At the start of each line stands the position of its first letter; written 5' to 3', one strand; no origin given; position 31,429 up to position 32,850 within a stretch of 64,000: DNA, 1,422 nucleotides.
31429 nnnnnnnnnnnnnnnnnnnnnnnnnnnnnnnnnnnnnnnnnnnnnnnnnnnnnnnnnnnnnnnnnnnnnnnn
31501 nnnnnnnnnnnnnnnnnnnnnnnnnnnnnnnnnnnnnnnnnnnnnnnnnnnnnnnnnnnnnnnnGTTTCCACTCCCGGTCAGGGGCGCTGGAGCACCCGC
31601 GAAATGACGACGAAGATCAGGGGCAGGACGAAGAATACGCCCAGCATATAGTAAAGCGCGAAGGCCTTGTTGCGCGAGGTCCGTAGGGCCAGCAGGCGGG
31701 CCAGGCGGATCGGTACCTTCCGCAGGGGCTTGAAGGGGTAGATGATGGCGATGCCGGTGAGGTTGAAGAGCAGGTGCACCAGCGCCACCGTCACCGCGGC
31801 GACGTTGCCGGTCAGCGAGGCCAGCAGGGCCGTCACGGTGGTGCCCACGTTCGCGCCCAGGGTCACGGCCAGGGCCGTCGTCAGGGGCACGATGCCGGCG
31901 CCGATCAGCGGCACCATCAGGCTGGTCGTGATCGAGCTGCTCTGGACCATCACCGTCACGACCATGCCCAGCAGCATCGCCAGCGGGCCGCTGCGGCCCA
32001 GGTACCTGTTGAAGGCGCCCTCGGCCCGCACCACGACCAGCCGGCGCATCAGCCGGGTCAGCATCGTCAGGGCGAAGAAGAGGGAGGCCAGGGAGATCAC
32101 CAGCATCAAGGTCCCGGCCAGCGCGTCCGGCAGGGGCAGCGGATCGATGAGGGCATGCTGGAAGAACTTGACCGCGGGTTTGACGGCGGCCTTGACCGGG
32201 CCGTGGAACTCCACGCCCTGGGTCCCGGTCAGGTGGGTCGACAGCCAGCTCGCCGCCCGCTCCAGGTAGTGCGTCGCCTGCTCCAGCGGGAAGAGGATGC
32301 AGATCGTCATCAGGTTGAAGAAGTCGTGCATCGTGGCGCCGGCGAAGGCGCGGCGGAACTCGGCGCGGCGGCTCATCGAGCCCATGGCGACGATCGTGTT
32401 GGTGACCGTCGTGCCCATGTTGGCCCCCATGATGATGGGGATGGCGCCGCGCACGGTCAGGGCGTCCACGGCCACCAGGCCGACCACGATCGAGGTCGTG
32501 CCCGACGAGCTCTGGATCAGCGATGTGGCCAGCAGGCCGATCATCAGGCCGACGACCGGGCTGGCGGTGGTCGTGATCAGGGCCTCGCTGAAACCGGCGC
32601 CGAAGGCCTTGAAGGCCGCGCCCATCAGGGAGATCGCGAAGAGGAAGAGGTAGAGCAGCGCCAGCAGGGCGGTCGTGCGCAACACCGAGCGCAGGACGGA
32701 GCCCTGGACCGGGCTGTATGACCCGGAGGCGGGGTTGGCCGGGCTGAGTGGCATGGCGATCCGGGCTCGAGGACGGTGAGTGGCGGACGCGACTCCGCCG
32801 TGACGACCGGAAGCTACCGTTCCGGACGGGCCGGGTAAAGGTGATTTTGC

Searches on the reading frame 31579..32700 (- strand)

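Call 82: search_protein_families(library=ncbifam, proteins=[window:31579-32700:-], max_evalue=0.00001)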
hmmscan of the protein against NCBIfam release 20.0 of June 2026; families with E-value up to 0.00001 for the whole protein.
window:31579-32700:- (373 aa): 3 families
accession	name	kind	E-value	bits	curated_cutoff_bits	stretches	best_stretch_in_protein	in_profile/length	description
TIGR01013.1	2a58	subfamily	2.3e-61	208.1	306.15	2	13-163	1-154/456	sodium-dependent inorganic phosphate transporter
NF037997.1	Na_Pi_symport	subfamily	2.9e-37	128.8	50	2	197-329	123-256/294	Na/Pi symporter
TIGR00704.1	NaPi_cotrn_rel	hypoth_equivalog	1.1e-32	113.9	210.1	2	201-361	133-293/308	Na/Pi-cotransporter II-related protein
